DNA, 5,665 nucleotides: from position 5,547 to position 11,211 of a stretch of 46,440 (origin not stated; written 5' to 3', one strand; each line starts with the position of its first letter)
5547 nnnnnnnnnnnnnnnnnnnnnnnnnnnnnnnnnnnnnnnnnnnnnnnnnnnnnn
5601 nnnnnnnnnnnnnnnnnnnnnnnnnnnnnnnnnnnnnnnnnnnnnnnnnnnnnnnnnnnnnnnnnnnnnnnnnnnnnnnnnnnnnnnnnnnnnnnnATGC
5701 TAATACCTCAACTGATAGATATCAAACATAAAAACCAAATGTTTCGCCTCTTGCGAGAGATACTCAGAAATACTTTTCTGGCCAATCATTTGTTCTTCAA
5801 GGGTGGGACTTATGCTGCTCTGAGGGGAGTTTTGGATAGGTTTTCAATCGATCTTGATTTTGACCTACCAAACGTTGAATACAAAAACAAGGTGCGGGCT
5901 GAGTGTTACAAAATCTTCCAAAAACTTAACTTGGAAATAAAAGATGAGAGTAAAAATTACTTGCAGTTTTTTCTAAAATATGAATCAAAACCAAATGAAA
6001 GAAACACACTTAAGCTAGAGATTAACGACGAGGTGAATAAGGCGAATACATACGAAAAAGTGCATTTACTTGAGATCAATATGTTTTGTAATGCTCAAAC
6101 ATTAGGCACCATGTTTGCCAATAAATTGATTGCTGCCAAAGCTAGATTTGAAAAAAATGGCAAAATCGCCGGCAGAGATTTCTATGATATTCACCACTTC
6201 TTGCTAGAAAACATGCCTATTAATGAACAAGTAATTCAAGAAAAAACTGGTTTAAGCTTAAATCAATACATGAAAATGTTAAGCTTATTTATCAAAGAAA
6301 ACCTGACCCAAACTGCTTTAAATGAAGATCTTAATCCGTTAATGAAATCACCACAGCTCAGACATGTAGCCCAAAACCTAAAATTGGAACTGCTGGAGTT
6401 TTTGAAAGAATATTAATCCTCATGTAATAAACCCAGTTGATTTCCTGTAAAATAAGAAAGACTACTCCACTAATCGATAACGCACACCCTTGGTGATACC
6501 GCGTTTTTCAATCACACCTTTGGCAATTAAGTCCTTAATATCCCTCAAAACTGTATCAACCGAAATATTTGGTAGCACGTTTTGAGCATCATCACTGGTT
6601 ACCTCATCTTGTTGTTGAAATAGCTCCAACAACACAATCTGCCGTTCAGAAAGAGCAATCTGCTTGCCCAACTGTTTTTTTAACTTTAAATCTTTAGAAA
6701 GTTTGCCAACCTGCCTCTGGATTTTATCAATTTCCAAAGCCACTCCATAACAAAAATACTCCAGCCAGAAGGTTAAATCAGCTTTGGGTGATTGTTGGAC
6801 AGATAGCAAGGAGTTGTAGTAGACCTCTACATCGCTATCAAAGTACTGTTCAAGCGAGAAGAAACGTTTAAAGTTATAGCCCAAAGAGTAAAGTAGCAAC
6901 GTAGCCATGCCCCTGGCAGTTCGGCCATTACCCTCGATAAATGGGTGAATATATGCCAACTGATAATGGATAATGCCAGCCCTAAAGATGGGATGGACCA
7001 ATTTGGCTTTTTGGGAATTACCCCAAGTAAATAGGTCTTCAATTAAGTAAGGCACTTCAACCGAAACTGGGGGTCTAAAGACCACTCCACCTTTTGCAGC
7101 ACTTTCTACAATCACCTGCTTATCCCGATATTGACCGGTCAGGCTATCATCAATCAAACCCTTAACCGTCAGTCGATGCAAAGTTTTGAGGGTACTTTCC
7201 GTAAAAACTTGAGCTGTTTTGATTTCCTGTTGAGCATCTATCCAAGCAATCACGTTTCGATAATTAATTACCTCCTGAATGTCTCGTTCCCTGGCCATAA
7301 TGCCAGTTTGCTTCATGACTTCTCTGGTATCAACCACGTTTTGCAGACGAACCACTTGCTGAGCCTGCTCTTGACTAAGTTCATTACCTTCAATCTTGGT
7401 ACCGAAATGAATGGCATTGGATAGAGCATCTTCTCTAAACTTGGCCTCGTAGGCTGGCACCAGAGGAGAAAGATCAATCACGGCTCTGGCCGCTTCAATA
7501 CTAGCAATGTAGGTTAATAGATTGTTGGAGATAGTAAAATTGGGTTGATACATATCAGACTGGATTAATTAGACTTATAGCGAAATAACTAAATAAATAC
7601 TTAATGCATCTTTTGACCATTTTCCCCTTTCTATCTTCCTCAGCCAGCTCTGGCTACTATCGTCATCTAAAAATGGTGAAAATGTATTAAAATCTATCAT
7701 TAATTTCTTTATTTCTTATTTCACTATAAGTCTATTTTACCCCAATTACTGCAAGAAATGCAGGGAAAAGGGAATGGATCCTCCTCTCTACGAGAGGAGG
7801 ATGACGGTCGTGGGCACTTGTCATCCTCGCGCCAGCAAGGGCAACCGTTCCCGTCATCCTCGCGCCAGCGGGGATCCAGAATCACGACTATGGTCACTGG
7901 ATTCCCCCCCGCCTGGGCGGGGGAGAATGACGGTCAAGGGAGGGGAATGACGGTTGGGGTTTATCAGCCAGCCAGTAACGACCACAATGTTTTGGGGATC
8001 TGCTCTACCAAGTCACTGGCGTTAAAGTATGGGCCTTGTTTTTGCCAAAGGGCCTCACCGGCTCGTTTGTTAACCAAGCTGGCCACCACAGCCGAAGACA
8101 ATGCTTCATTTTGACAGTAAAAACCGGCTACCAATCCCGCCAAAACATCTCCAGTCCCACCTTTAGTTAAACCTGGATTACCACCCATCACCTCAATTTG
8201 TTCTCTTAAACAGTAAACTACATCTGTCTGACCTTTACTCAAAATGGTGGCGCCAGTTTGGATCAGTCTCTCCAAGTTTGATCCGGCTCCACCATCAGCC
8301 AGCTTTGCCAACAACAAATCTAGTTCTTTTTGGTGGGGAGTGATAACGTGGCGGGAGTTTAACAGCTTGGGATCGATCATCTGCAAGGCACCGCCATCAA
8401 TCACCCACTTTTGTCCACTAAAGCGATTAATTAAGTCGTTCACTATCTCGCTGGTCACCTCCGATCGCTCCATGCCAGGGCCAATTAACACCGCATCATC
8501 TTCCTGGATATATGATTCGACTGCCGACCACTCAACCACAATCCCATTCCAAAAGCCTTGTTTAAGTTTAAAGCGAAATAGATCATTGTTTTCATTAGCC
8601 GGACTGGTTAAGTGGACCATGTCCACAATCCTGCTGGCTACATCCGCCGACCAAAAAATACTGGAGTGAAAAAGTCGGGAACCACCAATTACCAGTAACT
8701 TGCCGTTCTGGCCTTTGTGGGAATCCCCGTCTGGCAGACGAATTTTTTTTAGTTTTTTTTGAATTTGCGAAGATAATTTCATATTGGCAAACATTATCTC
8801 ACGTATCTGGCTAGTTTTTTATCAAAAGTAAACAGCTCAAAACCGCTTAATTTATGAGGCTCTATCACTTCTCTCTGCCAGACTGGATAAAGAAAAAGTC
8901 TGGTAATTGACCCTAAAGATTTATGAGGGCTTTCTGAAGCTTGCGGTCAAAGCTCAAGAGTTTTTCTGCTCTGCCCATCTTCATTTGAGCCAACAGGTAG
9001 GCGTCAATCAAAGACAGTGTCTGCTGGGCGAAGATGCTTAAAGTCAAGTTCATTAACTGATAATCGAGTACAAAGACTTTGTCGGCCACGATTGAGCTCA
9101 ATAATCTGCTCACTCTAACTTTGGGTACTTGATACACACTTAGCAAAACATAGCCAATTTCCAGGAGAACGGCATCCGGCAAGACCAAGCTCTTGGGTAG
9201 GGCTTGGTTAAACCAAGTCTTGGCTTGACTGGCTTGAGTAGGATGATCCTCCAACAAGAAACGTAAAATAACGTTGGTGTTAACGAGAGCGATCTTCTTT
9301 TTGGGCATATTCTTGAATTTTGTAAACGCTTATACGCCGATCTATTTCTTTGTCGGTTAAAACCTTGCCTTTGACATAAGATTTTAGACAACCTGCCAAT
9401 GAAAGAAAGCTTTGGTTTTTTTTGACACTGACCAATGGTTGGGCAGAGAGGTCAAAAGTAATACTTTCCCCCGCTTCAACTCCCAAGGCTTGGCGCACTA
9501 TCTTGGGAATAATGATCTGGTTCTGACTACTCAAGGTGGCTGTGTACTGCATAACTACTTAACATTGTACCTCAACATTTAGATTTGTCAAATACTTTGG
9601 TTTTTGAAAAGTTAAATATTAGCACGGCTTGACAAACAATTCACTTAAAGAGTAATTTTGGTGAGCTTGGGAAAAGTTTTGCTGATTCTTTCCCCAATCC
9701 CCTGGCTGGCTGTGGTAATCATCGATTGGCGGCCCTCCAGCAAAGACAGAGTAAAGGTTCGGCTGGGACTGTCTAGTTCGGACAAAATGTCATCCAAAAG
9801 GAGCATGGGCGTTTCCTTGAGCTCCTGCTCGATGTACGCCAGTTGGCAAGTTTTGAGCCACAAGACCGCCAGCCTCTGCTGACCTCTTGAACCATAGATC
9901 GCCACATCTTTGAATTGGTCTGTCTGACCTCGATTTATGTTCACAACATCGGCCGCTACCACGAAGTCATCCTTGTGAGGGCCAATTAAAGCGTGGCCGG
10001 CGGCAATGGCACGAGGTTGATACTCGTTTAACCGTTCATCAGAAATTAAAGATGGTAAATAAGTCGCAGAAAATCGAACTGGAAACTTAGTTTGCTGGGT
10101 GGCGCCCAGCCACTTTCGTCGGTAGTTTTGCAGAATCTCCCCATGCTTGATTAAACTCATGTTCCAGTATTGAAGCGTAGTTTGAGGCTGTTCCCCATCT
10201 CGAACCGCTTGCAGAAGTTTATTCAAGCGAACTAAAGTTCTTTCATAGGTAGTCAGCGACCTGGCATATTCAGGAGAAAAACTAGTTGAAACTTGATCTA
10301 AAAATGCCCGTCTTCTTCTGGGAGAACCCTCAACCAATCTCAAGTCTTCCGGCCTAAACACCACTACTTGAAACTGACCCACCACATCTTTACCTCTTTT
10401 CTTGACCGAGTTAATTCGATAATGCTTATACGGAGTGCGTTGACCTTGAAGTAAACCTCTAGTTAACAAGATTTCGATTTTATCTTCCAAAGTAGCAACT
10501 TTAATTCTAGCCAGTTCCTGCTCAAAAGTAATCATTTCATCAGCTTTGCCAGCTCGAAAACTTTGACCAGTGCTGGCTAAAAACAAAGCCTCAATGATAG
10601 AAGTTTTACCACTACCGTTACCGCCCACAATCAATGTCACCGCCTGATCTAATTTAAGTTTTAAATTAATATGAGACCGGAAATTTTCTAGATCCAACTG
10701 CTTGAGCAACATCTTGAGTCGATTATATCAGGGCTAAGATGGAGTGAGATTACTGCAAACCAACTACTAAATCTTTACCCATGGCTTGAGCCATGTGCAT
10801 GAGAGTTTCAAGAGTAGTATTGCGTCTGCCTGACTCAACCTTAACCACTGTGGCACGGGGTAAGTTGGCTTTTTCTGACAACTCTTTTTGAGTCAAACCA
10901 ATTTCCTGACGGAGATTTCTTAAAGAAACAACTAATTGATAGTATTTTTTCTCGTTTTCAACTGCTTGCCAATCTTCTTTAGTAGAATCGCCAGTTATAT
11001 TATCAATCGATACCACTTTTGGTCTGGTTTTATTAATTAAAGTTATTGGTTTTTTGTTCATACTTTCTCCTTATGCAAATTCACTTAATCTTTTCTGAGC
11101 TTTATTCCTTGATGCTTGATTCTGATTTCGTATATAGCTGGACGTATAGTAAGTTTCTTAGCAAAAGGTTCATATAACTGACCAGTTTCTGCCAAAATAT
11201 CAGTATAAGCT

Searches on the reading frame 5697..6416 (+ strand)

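Call 7: search_protein_families(library=pfam, proteins=[window:5697-6416:+], max_evalue=0.01)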
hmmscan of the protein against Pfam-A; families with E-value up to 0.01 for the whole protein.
window:5697-6416:+ (239 aa): 1 family
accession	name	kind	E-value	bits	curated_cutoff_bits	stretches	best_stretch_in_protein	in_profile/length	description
PF08843.17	AbiEii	-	6.4e-19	69.3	22.5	1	17-193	1-191/238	Nucleotidyl transferase AbiEii toxin, Type IV TA system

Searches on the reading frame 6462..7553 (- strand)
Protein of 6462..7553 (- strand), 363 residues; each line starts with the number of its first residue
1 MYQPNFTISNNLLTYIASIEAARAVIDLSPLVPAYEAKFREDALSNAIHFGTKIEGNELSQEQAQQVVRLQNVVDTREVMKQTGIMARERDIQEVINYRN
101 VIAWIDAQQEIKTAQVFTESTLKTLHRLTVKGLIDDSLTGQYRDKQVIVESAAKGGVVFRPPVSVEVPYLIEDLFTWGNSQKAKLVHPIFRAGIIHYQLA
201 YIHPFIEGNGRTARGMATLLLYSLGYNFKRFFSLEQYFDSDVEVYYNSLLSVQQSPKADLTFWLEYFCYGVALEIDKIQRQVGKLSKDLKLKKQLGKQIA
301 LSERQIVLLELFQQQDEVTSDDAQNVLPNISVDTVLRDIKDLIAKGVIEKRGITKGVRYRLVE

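Call 6: search_protein_families(library=pfam, proteins=[window:6462-7553:-], max_evalue=0.01)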
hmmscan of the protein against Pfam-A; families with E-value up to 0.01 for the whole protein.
window:6462-7553:- (363 aa): 2 families
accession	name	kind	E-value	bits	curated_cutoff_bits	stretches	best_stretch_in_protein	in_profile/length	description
PF02661.23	Fic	-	5.8e-18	66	24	1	117-221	2-93/93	Fic/DOC family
PF08220.18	HTH_DeoR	-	0.0052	16.9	21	1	304-350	1-46/57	DeoR-like helix-turn-helix domain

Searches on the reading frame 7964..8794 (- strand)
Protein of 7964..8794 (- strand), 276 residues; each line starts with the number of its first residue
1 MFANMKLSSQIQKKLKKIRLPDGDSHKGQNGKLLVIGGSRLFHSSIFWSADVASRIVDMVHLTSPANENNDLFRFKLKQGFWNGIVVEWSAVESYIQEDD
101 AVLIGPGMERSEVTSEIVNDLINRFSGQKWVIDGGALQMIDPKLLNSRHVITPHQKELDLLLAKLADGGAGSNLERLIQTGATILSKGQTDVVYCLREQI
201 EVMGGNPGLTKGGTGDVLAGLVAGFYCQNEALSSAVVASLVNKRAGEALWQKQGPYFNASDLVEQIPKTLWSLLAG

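Call 6: search_protein_families(library=pfam, proteins=[window:7964-8794:-], max_evalue=0.01)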
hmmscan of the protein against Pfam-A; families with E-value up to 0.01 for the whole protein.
window:7964-8794:- (276 aa): 2 families
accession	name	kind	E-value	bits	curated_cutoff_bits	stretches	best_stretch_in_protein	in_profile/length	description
PF01256.23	Carb_kinase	-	6.6e-32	111.3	27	1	33-268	1-242/242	NAD(P)H-hydrate dehydratase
PF08543.17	Phos_pyr_kin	-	0.0013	18.7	27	1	116-237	88-222/246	Phosphomethylpyrimidine kinase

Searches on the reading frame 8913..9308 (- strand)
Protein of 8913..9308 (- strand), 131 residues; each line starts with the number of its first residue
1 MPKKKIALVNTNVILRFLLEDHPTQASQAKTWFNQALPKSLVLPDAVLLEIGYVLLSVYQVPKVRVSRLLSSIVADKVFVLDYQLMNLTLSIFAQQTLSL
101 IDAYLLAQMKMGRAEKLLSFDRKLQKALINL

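Call 6: search_protein_families(library=pfam, proteins=[window:8913-9308:-], max_evalue=0.01)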
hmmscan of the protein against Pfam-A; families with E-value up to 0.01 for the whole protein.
window:8913-9308:- (131 aa): 1 family
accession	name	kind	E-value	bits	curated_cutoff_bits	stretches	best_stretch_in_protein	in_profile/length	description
PF01850.27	PIN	-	1.3e-10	42.4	23.6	1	8-126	2-116/120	PIN domain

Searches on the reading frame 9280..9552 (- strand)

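Call 7: search_protein_families(library=pfam, proteins=[window:9280-9552:-], max_evalue=0.01)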
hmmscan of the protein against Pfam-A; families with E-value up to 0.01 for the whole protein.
window:9280-9552:- (90 aa): 1 family
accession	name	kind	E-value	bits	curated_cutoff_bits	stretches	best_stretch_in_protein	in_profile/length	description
PF04014.23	MazE_antitoxin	-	0.00015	22.1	24.7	1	5-33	2-30/48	Antidote-toxin recognition MazE, bacterial antitoxin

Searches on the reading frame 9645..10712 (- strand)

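Call 6: search_protein_families(library=pfam, proteins=[window:9645-10712:-], max_evalue=0.01)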
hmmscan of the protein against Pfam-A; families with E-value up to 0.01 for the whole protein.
window:9645-10712:- (355 aa): 10 families
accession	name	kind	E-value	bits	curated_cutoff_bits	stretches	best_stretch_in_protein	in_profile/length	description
PF02463.25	SMC_N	-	2.5e-20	73.3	40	1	3-338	2-200/220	RecF/RecN/SMC N terminal domain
PF13476.12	AAA_23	-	4.3e-16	60.6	27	1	5-85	1-81/201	AAA domain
PF13175.12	AAA_15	-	8.6e-13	49.1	32.1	1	1-78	1-75/374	AAA ATPase domain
PF13304.12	AAA_21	-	1.3e-05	25.9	27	1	25-52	1-31/304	AAA domain, putative AbiEii toxin, Type IV TA system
PF13555.12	AAA_29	-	8.4e-05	22.7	27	1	6-44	4-43/61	P-loop containing region of AAA domain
PF11398.14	DUF2813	-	0.00038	20.4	21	1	1-147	1-140/372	Protein of unknown function (DUF2813)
PF00005.33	ABC_tran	-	0.0016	19.5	25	1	15-50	4-38/137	ABC transporter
PF13191.12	AAA_16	-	0.0027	18.7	32.6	0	26-70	27-72/167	AAA ATPase domain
PF13514.12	AAA_27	-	0.0029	17.6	22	1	1-43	1-46/206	AAA domain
PF20703.3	nSTAND1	-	0.0035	17.5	27.1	1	22-145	32-148/379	Novel STAND NTPase 1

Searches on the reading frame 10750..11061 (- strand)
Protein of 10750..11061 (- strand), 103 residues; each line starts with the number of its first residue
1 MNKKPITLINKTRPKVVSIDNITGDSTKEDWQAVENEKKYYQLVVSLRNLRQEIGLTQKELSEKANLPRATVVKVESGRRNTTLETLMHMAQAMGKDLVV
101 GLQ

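Call 6: search_protein_families(library=pfam, proteins=[window:10750-11061:-], max_evalue=0.01)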
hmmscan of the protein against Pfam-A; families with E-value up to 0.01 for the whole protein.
window:10750-11061:- (103 aa): 6 families
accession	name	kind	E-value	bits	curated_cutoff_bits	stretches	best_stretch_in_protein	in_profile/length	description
PF01381.28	HTH_3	-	2.9e-13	50.1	23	1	47-98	1-52/55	Helix-turn-helix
PF13560.12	HTH_31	-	1.4e-07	32.2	27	1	43-95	2-55/64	Helix-turn-helix domain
PF13443.12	HTH_26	-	9.8e-05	23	22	1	47-95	2-51/63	Cro/C1-type HTH DNA-binding domain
PF13744.12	HTH_37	-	0.00028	21.1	27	1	42-99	18-76/80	Helix-turn-helix domain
PF12844.13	HTH_19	-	0.0008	19.7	30.2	1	47-95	4-52/64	Helix-turn-helix domain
PF20432.4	Xre-like-HTH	-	0.0044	17.7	25.8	1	46-74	14-42/63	Antitoxin Xre-like helix-turn-helix domain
